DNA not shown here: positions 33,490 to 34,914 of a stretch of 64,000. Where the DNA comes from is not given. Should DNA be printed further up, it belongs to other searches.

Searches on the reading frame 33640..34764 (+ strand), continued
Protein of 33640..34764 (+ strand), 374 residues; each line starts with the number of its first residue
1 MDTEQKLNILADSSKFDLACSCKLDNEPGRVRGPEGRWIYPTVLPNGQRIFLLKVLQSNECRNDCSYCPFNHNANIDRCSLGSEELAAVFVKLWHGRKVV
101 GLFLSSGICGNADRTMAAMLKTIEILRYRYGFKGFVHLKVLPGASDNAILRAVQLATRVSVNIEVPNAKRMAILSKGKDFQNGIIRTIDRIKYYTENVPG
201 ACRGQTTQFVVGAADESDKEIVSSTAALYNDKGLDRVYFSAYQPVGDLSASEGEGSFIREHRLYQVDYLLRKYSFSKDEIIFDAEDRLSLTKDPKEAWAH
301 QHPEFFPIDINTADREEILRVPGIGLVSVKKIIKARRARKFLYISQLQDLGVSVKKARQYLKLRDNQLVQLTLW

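Call 22: search_protein_families(library=ncbifam, proteins=[L062:9972-11249:+, L073:9983-11218:+, L056:9950-11200:+, L003:3903-5042:+, P0005, P0068, P0115], max_evalue=0.001)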
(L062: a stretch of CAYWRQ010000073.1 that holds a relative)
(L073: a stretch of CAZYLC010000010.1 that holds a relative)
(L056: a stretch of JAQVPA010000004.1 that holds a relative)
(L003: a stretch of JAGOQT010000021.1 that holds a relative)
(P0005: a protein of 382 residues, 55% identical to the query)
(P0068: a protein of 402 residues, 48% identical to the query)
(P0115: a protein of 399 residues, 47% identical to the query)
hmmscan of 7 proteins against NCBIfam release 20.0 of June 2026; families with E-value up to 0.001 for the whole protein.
L062:9972-11249:+ (425 aa): 2 families
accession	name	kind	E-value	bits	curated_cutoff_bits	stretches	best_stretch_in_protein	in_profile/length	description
TIGR03916.1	rSAM_link_UDG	hypoth_equivalog_domain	8.2e-196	651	343.5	1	4-402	2-400/415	putative DNA modification/repair radical SAM protein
TIGR03700.1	mena_SCO4494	equivalog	0.00017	20.6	434.55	1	58-125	52-120/351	aminofutalosine synthase MqnE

L073:9983-11218:+ (411 aa): 5 families
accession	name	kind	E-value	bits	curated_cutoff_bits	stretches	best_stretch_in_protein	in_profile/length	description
TIGR03916.1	rSAM_link_UDG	hypoth_equivalog_domain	3e-167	556.9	343.5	1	9-406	1-402/415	putative DNA modification/repair radical SAM protein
TIGR02351.2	thiH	equivalog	3.2e-05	23.2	380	1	56-136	68-147/364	2-iminoacetate synthase ThiH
TIGR03956.1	rSAM_HydE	equivalog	0.00018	20.9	254.6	1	64-140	53-127/340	[FeFe] hydrogenase H-cluster radical SAM maturase HydE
NF053742.1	LipS1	equivalog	0.00024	20.8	230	1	68-200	15-141/268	LipS1 family lipoyl synthase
NF004884.0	PRK06245.1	equivalog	0.00063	18.7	209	1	64-116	19-70/340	7,8-didemethyl-8-hydroxy-5-deazariboflavin synthase subunit CofG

L056:9950-11200:+ (416 aa): 4 families
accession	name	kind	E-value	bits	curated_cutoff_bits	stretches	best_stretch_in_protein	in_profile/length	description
TIGR03916.1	rSAM_link_UDG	hypoth_equivalog_domain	1.5e-138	462.5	343.5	1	21-395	2-383/415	putative DNA modification/repair radical SAM protein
TIGR02351.2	thiH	equivalog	7.3e-06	25.3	380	1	69-151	69-150/364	2-iminoacetate synthase ThiH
NF004884.0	PRK06245.1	equivalog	2.8e-05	23.2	209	1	76-242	19-188/340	7,8-didemethyl-8-hydroxy-5-deazariboflavin synthase subunit CofG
TIGR01259.1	comE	subfamily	0.00014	21.9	152.35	1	332-375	59-103/120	comEA protein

L003:3903-5042:+ (379 aa): 3 families
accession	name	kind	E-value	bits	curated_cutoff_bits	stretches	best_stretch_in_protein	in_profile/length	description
TIGR03916.1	rSAM_link_UDG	hypoth_equivalog_domain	1.7e-88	297.6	343.5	1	4-376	2-374/415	putative DNA modification/repair radical SAM protein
TIGR02351.2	thiH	equivalog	1.4e-05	24.3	380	1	58-131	80-151/364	2-iminoacetate synthase ThiH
TIGR01259.1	comE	subfamily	0.00091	19.2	152.35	0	323-363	60-101/120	comEA protein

P0005 (382 aa): 4 families
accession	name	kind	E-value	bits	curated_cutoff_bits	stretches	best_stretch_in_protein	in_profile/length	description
TIGR03916.1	rSAM_link_UDG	hypoth_equivalog_domain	2e-100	336.8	343.5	1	4-379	2-376/415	putative DNA modification/repair radical SAM protein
TIGR02351.2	thiH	equivalog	3.1e-06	26.5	380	1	58-109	80-130/364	2-iminoacetate synthase ThiH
TIGR03955.1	rSAM_HydG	equivalog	8.3e-05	21.2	312.15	1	55-109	89-143/470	[FeFe] hydrogenase H-cluster radical SAM maturase HydG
NF004884.0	PRK06245.1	equivalog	0.00028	19.9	209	1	56-121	20-81/340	7,8-didemethyl-8-hydroxy-5-deazariboflavin synthase subunit CofG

P0068 (402 aa): 4 families
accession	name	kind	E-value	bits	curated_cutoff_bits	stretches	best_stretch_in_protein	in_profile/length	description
TIGR03916.1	rSAM_link_UDG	hypoth_equivalog_domain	7.5e-99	331.6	343.5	1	5-372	3-386/415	putative DNA modification/repair radical SAM protein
NF053743.1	LipS2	equivalog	1.3e-07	31.4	270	1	155-289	129-250/292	LipS2 family lipoyl synthase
TIGR02351.2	thiH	equivalog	3.6e-05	23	380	1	52-123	77-146/364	2-iminoacetate synthase ThiH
TIGR01259.1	comE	subfamily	0.00011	22.1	152.35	1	308-349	61-103/120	comEA protein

P0115 (399 aa): 4 families
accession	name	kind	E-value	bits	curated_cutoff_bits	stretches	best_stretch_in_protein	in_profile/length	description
TIGR03916.1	rSAM_link_UDG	hypoth_equivalog_domain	4.4e-101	339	343.5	1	7-369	3-381/415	putative DNA modification/repair radical SAM protein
NF053743.1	LipS2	equivalog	3e-07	30.2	270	1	55-295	28-254/292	LipS2 family lipoyl synthase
TIGR01259.1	comE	subfamily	6.5e-06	26.1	152.35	1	310-350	61-102/120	comEA protein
TIGR02351.2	thiH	equivalog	2.4e-05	23.6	380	1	46-126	68-147/364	2-iminoacetate synthase ThiH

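Call 30: search_protein_families(library=pfam, proteins=[L001:9146-10027:+], max_evalue=1)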
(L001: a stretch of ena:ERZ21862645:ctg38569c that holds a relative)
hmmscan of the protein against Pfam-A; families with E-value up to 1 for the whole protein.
L001:9146-10027:+ (293 aa): 1 family
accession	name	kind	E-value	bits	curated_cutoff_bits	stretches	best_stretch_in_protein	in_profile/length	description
PF02511.20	Thy1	-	5.3e-56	189.9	24.8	1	39-230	8-190/191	Thymidylate synthase complementing protein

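Call 33: search_solved_structures(query=window:33640-34764:+, max_evalue=1, show_alignments=1)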
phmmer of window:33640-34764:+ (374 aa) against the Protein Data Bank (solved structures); distinct sequences matched with E-value up to 1: 6.
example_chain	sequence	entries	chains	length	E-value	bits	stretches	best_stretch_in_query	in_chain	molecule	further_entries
2duy_A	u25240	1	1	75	0.0077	18.3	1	306-362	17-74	Competence protein ComEA-related protein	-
3t7v_A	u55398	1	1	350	0.073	15.1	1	47-150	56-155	methylornithine synthase PylB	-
4rtb_A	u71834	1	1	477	0.31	13.1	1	47-86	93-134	HydG protein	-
8dss_A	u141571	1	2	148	0.48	12.4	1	307-347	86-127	ComE operon protein 1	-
4wcx_A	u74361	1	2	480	0.53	12.3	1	47-88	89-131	Biotin and thiamin synthesis associated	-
3t1b_A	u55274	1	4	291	0.66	12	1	150-278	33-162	Transcriptional regulator, LysR family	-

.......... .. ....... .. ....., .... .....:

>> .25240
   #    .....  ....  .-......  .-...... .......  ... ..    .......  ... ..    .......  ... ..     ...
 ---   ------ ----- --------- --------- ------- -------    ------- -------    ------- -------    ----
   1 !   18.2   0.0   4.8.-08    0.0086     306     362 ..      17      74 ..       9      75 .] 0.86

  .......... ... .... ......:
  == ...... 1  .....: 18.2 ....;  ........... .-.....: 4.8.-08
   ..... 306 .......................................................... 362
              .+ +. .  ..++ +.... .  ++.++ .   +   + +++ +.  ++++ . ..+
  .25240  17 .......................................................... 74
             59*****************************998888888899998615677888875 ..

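Call 39: search_protein_families(library=ncbifam, proteins=[L046:9965-11173:+, L060:10001-11173:+, L057:9983-11164:+, L064:2424-3536:+, L065:9953-11116:+, L072:9917-11197:+, L077:9535-10866:+, L082:10001-11119:+, L009:10001-11122:+, L053:9992-11140:+], max_evalue=1e-20)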
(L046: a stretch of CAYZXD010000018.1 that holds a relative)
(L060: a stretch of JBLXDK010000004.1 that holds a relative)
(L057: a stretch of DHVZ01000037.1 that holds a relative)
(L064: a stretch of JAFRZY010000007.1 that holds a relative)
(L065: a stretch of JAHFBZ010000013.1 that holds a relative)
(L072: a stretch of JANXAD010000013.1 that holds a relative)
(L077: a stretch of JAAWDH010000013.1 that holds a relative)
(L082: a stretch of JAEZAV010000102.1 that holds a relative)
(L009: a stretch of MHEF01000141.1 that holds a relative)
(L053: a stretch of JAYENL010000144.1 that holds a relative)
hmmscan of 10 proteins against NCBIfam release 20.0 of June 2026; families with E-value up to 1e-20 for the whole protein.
L046:9965-11173:+ (402 aa): 1 family
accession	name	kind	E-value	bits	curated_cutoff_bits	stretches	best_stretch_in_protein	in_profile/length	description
TIGR03916.1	rSAM_link_UDG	hypoth_equivalog_domain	1.2e-78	265.1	343.5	2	16-260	2-257/415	putative DNA modification/repair radical SAM protein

L060:10001-11173:+ (390 aa): 1 family
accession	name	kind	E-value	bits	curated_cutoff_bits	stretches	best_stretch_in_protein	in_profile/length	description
TIGR03916.1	rSAM_link_UDG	hypoth_equivalog_domain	3.9e-84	283.2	343.5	1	4-389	2-375/415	putative DNA modification/repair radical SAM protein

L057:9983-11164:+ (393 aa): 1 family
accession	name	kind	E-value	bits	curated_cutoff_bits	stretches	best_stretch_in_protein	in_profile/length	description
TIGR03916.1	rSAM_link_UDG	hypoth_equivalog_domain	1e-78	265.3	343.5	1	56-385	47-381/415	putative DNA modification/repair radical SAM protein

L064:2424-3536:+ (370 aa): 1 family
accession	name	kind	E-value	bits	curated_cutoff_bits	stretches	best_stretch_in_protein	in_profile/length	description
TIGR03916.1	rSAM_link_UDG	hypoth_equivalog_domain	5.2e-89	299.2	343.5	1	5-365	3-381/415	putative DNA modification/repair radical SAM protein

L065:9953-11116:+ (387 aa): 1 family
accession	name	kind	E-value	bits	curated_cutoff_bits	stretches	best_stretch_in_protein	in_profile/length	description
TIGR03916.1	rSAM_link_UDG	hypoth_equivalog_domain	8e-101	338.1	343.5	1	20-382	2-382/415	putative DNA modification/repair radical SAM protein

L072:9917-11197:+ (426 aa): 1 family
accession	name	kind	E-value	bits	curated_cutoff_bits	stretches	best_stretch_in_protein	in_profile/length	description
TIGR03916.1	rSAM_link_UDG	hypoth_equivalog_domain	3e-163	543.8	343.5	1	32-406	3-390/415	putative DNA modification/repair radical SAM protein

L077:9535-10866:+ (443 aa): 1 family
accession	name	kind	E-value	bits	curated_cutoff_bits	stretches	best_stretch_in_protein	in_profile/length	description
TIGR03916.1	rSAM_link_UDG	hypoth_equivalog_domain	8.2e-195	647.7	343.5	1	3-414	1-412/415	putative DNA modification/repair radical SAM protein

L082:10001-11119:+ (372 aa): 1 family
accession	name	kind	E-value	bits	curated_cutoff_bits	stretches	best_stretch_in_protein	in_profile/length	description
TIGR03916.1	rSAM_link_UDG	hypoth_equivalog_domain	1.7e-97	327.2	343.5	1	5-368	3-380/415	putative DNA modification/repair radical SAM protein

L009:10001-11122:+ (373 aa): 1 family
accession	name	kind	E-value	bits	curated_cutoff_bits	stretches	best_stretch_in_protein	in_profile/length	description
TIGR03916.1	rSAM_link_UDG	hypoth_equivalog_domain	2e-85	287.4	343.5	1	5-352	3-357/415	putative DNA modification/repair radical SAM protein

L053:9992-11140:+ (382 aa): 1 family
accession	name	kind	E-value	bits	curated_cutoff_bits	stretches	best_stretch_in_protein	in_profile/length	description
TIGR03916.1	rSAM_link_UDG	hypoth_equivalog_domain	9.8e-97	324.7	343.5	1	8-376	3-389/415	putative DNA modification/repair radical SAM protein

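Call 45: find_encoding_contigs(protein=P0002, flank=6000, max_places=2)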
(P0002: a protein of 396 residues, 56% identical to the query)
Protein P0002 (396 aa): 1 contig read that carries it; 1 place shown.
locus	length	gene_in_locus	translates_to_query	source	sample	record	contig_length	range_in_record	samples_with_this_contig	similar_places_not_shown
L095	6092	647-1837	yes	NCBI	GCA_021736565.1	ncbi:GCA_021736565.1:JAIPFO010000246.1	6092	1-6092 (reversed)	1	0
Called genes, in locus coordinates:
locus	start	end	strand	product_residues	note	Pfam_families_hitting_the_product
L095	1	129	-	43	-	PF03054:tRNA_Me_trans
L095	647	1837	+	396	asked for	PF04055:Radical_SAM, PF12836:HHH_3 (weak)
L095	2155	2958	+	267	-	PF13174:TPR_6 (faint)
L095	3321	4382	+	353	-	PF01479:S4, PF00849:PseudoU_synth_2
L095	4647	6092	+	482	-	?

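Call 46: find_encoding_contigs(protein=P0056, flank=6000, max_places=2)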
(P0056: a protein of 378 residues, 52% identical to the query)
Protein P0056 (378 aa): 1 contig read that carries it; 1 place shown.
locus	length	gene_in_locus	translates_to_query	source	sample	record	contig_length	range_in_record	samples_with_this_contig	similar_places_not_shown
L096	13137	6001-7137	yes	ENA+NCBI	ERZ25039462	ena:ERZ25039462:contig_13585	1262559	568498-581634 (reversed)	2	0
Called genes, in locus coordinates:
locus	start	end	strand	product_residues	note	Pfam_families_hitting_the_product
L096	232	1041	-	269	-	PF02698:DUF218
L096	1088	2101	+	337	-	PF00795:CN_hydrolase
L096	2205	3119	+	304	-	PF00005:ABC_tran, PF13304:AAA_21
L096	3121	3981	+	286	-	-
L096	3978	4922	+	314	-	PF13476:AAA_23 (weak), PF00005:ABC_tran, PF13304:AAA_21 (weak)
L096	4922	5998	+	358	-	PF12679:ABC2_membrane_2 (weak)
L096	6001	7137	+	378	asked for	PF04055:Radical_SAM, PF12836:HHH_3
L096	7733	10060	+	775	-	PF05935:Arylsulfotrans, PF14269:Arylsulfotran_2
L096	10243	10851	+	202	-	PF04542:Sigma70_r2, PF08281:Sigma70_r4_2, PF04545:Sigma70_r4 (faint)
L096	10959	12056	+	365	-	-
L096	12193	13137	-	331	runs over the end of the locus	PF00248:Aldo_ket_red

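Call 47: find_encoding_contigs(protein=P0018, flank=6000, max_places=2)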
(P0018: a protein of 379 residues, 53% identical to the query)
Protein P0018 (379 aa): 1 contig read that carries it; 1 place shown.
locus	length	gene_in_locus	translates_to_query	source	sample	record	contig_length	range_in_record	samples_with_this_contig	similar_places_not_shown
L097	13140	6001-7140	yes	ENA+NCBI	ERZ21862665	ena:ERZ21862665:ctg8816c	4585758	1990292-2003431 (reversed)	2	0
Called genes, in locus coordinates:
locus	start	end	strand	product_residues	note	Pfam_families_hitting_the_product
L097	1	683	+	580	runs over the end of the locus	PF00474:SSF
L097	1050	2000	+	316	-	PF00294:PfkB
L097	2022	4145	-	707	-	PF13089:PP_kinase_N, PF02503:PP_kinase, PF17941:PP_kinase_C_1, PF13091:PLDc_2 (weak), PF13090:PP_kinase_C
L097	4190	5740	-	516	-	PF02541:Ppx-GppA, PF21447:Ppx-GppA_III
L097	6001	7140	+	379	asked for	PF04055:Radical_SAM, PF12836:HHH_3 (weak)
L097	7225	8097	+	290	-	PF02511:Thy1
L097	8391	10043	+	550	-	PF12729:4HB_MCP_1, PF00015:MCPsignal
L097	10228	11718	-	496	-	PF01336:tRNA_anti-codon, PF00152:tRNA-synt_2, PF01409:tRNA-synt_2d (faint)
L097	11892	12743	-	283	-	PF04892:VanZ-LLP1 (weak)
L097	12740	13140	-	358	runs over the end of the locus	PF00142:Fer4_NifH, PF01656:CbiA, PF02374:ArsA_ATPase (weak), PF06564:CBP_BcsQ, PF07015:VirC1 (faint), PF09140:MipZ, PF10609:ParA, PF13614:AAA_31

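Call 64: predict_structure(alignment_id=A3)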
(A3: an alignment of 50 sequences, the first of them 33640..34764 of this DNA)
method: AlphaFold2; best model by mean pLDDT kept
length: 374 residues; sequences in the alignment: 50
mean_pLDDT: 88.3   pTM: 0.85
mean pLDDT of the five models: 88.3, 87.5, 85.4, 85.0, 85.1
residues with pLDDT >= 90: 264; 70-90: 57; 50-70: 43; < 50: 10
segments of 3 or more residues with pLDDT < 50: 19-24
pLDDT, mean of each block of 10 residues (from residue 1): 80 62 48 59 69 90 86 84 96 92 94 97 98 97 97 98 96 93 97 97 93 94 97 93 68 77 95 97 97 97 97 97 96 97 95 94 68 49
secondary structure, 60 per line:
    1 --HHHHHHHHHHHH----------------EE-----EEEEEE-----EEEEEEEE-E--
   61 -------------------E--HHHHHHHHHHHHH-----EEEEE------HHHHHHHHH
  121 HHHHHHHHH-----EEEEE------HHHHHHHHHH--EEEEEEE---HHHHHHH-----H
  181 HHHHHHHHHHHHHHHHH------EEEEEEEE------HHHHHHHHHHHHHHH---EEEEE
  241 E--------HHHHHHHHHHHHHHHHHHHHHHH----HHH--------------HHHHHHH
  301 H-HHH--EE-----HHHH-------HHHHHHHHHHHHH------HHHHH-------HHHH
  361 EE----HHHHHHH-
elements in order: H3-14 E38-43 E49-56 H83-95 E101-105 H112-129 E135-139 H146-155 E158-164 H168-174 H180-197 E204-211 H218-232 E236-241 H250-272 H294-301 H315-318 H326-338 H345-349 H357-360 H367-373

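Call 66: fold_search(model_id=the predicted structure, library=pdb)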
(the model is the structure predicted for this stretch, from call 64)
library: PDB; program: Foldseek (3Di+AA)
matches with E <= 10: 1319; with E <= 0.001: 76
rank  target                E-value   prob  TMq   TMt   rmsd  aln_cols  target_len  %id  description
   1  3t7v                  1.5e-07  1.00  0.46  0.51   4.0       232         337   17  Crystal structure of methylornithine synthase (PylB) (released 2011-11-30)
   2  4wcx_C                1.5e-07  1.00  0.47  0.40  11.6       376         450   12  Crystal structure of HydG: A maturase of the [FeFe]-hydrogenase (released 2015-02-04)
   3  9c19_A                2.6e-07  1.00  0.40  0.49   4.3       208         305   16  Structure of human LIAS (released 2025-07-09)
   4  7pd2_B                4.3e-07  1.00  0.45  0.46   4.0       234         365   12  Crystal structure of the substrate-free radical SAM tyrosine lyase ThiH (2-iminoacetate synthase) from Thermosinus car (released 2022-05-11)
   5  8tsk_B                4.3e-07  1.00  0.41  0.51   4.6       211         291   16  Structure of human LIAS in the presence of 5'-deoxyadenosine and octanoyl-modified peptide (released 2025-06-11)
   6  8vcw                  4.6e-07  1.00  0.43  0.49   3.9       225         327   15  X-Ray Crystal Structure of the biotin synthase from B. obeum (released 2024-01-24)
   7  8vdw_B                5.8e-07  1.00  0.44  0.49   4.2       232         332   14  X-Ray Crystal Structure of the biotin synthase from V. parvula (released 2024-01-24)
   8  7pd1_A                8.8e-07  1.00  0.44  0.45   4.1       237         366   13  Crystal structure of the L-tyrosine-bound radical SAM tyrosine lyase ThiH (2-iminoacetate synthase) from Thermosinus c (released 2022-05-11)
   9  8ugo_B                9.4e-07  1.00  0.40  0.48   4.2       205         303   16  Structure of the complex between Human LIAS and H-protein in the presence of 5'-deoxyadenosine (released 2025-07-09)
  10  8tsk_A                1.0e-06  1.00  0.42  0.53   7.3       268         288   14  Structure of human LIAS in the presence of 5'-deoxyadenosine and octanoyl-modified peptide (released 2025-06-11)
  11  8vdw_A                1.3e-06  1.00  0.45  0.51  11.4       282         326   13  X-Ray Crystal Structure of the biotin synthase from V. parvula (released 2024-01-24)
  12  9c19_C                1.3e-06  1.00  0.41  0.51   7.3       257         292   16  Structure of human LIAS (released 2025-07-09)
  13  4u0o                  1.4e-06  1.00  0.42  0.56   3.9       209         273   16  Crystal structure of Thermosynechococcus elongatus Lipoyl Synthase 2 complexed with MTA and DTT (released 2014-08-20)
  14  3iiz                  1.7e-06  1.00  0.47  0.50   3.8       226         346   15  X-ray structure of the FeFe-hydrogenase maturase HydE from T. maritima in complex with S-adenosyl-L-methionine (released 2009-09-22)
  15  4rtb                  1.8e-06  1.00  0.46  0.40   3.8       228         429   16  X-ray structure of the FeFe-hydrogenase maturase HydG from Carboxydothermus hydrogenoformans (released 2015-01-28)
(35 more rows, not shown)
